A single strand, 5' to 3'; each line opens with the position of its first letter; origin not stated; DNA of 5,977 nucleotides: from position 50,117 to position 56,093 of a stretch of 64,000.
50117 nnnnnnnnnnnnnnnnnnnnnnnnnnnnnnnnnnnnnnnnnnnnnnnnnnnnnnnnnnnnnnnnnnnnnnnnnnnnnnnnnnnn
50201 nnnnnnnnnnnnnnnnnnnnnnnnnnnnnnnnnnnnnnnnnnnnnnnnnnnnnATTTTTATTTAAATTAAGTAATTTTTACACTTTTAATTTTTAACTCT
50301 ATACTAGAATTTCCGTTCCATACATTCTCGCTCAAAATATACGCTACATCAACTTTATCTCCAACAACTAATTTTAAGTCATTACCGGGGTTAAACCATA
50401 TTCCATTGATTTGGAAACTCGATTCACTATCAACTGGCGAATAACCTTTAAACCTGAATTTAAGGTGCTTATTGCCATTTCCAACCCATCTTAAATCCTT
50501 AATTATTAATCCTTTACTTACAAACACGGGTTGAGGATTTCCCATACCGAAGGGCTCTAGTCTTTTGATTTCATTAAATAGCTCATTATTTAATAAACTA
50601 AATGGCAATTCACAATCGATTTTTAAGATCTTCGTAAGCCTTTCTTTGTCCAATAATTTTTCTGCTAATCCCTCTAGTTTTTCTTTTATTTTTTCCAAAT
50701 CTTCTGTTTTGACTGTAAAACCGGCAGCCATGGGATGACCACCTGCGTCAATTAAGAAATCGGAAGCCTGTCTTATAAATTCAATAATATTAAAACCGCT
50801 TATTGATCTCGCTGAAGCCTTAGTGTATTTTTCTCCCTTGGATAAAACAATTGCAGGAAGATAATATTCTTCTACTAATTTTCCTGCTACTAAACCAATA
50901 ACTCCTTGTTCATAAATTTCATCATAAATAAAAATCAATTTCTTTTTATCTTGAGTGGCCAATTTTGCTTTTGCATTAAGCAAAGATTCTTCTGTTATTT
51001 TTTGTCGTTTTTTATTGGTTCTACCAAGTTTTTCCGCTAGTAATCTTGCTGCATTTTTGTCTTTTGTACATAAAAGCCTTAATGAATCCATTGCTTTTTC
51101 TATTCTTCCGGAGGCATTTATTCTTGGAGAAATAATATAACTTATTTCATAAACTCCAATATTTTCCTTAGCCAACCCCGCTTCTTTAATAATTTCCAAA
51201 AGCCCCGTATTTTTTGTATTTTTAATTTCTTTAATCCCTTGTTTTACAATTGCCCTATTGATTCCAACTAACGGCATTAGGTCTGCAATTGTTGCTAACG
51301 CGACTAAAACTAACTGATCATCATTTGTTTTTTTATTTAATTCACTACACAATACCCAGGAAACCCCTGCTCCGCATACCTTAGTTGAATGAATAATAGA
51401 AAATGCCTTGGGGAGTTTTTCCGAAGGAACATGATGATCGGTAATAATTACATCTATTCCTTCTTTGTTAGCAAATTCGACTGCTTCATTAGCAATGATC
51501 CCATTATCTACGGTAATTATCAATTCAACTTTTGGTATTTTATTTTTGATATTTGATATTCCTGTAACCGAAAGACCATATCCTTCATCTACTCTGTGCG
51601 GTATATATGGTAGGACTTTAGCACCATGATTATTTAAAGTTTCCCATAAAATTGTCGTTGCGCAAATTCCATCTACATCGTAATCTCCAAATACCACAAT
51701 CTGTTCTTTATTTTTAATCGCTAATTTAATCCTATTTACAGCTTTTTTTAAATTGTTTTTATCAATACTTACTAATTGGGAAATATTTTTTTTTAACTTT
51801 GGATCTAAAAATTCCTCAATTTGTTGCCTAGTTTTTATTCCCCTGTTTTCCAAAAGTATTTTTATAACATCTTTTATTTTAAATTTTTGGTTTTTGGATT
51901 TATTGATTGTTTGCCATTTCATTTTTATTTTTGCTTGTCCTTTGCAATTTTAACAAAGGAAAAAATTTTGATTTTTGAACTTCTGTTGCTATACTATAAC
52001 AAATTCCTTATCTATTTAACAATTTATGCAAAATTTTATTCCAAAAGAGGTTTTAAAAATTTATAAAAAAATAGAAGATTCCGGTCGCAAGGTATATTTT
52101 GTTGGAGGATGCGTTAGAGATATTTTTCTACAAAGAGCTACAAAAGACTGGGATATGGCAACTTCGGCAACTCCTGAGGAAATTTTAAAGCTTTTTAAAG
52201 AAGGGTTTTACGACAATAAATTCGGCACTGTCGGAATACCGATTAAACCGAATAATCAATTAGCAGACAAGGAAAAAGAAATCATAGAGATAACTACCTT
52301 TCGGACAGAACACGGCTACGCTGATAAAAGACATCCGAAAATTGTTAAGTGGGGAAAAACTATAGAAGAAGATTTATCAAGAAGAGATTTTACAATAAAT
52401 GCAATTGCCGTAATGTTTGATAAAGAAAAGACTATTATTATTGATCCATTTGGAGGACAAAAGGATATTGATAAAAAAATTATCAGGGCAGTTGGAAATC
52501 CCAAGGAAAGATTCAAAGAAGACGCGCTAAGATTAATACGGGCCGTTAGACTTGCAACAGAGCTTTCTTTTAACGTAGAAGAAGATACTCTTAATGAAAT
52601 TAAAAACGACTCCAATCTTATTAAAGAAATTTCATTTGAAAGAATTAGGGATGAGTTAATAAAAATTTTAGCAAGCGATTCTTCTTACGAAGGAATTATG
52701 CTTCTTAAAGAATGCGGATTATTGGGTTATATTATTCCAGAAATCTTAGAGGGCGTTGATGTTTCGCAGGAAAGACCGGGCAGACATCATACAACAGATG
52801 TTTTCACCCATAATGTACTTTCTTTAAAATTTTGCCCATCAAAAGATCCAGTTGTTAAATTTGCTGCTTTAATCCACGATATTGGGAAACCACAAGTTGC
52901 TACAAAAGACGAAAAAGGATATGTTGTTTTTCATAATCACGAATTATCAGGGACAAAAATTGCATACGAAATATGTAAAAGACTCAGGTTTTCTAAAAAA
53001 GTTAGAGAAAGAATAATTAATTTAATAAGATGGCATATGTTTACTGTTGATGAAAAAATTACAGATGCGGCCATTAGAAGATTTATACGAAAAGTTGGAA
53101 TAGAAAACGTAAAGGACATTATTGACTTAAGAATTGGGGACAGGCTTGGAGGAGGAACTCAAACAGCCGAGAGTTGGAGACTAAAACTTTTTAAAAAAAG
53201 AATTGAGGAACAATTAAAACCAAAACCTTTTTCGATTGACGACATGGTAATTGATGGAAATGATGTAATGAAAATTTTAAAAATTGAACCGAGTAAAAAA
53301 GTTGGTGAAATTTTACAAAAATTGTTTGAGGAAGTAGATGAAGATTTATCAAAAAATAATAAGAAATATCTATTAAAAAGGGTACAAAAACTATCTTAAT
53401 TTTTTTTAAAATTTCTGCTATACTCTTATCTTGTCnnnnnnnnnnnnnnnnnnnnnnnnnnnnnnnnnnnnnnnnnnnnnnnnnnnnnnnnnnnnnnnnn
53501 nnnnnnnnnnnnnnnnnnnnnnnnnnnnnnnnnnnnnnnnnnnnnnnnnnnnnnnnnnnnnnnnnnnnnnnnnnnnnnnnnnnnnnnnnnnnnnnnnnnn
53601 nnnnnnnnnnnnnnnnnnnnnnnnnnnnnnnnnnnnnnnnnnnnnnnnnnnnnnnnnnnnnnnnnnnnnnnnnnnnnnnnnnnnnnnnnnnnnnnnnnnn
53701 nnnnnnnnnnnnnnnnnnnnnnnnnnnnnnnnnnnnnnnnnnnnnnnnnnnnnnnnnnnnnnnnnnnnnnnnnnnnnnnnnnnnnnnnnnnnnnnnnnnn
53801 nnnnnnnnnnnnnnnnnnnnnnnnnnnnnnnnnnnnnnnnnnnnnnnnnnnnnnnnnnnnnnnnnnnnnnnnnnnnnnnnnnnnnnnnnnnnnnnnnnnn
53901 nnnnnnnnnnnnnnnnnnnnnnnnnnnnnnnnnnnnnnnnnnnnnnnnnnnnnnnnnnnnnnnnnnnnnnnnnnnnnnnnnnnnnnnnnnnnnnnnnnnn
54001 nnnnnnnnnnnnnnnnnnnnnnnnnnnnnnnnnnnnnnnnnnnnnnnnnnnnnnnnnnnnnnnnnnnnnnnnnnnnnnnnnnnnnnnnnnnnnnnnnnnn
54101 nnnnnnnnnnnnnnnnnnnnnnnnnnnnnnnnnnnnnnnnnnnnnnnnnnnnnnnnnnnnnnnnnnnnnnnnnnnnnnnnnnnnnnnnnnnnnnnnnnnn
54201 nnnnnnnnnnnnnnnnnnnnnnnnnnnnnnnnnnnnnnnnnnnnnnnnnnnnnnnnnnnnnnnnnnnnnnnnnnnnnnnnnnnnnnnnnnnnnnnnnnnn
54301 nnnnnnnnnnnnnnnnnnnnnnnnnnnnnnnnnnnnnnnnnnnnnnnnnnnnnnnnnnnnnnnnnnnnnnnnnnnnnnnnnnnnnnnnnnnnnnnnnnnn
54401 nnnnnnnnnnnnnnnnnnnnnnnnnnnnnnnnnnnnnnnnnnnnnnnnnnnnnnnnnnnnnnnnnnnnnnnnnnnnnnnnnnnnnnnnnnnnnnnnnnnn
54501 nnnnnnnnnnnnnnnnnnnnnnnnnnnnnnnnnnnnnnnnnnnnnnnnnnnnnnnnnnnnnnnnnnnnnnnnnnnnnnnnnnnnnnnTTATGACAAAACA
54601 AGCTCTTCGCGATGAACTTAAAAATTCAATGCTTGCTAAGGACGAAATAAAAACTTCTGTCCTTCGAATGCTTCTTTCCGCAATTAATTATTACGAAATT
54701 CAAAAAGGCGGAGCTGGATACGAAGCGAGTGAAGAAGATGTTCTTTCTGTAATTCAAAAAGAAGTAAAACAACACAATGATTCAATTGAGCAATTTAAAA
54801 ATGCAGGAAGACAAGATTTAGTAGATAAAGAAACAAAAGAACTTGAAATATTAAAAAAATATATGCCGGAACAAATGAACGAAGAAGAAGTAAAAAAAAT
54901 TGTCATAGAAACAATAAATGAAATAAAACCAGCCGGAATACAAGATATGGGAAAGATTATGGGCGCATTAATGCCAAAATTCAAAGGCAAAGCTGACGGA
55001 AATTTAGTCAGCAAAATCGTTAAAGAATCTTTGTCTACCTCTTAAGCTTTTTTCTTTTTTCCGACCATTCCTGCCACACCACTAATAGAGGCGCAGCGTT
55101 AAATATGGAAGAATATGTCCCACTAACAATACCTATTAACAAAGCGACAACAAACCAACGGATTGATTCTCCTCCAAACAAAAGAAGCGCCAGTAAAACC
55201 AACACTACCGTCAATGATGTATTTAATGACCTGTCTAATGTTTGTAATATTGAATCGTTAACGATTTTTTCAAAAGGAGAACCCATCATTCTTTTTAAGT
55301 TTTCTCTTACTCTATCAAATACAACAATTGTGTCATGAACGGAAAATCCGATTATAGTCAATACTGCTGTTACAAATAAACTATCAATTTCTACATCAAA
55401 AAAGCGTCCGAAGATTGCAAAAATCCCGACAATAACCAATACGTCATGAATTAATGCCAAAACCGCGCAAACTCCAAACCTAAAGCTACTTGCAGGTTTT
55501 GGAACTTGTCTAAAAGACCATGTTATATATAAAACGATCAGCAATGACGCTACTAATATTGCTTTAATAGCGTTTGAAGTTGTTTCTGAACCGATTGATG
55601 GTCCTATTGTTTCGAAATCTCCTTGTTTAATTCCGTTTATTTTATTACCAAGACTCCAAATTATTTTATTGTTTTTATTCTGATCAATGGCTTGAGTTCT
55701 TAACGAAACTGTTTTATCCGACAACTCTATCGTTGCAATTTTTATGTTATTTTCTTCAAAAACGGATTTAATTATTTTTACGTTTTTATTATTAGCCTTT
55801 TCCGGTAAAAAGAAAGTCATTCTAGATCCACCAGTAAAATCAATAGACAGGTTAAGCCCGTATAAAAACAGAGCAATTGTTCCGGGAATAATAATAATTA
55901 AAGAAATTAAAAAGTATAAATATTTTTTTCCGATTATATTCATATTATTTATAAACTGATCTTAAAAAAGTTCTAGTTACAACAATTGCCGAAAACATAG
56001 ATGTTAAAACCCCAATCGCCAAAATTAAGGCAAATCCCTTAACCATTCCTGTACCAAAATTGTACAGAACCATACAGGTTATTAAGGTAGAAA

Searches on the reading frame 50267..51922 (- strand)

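Call 68: search_protein_families(library=pfam, proteins=[window:50267-51922:-], max_evalue=0.00001)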
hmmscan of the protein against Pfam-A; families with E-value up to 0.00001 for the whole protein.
window:50267-51922:- (551 aa): 3 families
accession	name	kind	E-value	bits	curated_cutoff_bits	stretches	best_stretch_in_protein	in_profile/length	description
PF17768.7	RecJ_OB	-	3.3e-29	101.5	27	1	435-546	1-106/107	RecJ OB domain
PF01368.27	DHH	-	8.5e-23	81.4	28.1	1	74-209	1-123/125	DHH family, N-terminal domain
PF02272.25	DHHA1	-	4e-15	56.6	25.9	1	328-420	3-100/102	DHHA1 domain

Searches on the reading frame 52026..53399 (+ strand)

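Call 68: search_protein_families(library=pfam, proteins=[window:52026-53399:+], max_evalue=0.00001)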
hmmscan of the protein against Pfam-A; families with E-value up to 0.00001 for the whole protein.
window:52026-53399:+ (457 aa): 4 families
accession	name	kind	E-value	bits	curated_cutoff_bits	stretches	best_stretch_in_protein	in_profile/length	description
PF01743.26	PolyA_pol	-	2e-34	119.1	23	1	23-154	1-126/126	Poly A polymerase head domain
PF12627.12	PolyA_pol_RNAbd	-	2.2e-17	63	22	1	182-240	2-60/64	Probable RNA and SrmB- binding site of polymerase A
PF01966.28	HD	-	6e-10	39.9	22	1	276-344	26-92/116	HD domain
PF13735.12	tRNA_NucTran2_2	-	9.8e-10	39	27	1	312-451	23-147/149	tRNA nucleotidyltransferase domain 2 putative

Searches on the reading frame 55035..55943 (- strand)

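Call 68: search_protein_families(library=pfam, proteins=[window:55035-55943:-], max_evalue=0.00001)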
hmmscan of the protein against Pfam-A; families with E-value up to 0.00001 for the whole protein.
window:55035-55943:- (302 aa): 2 families
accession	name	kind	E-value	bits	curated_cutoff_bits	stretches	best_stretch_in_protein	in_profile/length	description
PF02355.23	SecD_SecF_C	-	8.7e-57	192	20.5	1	105-292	13-188/189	Protein export membrane protein SecD/SecF, C-terminal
PF07549.19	Sec_GG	-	4.5e-06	26.4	20.3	1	23-43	1-21/28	SecD/SecF GG Motif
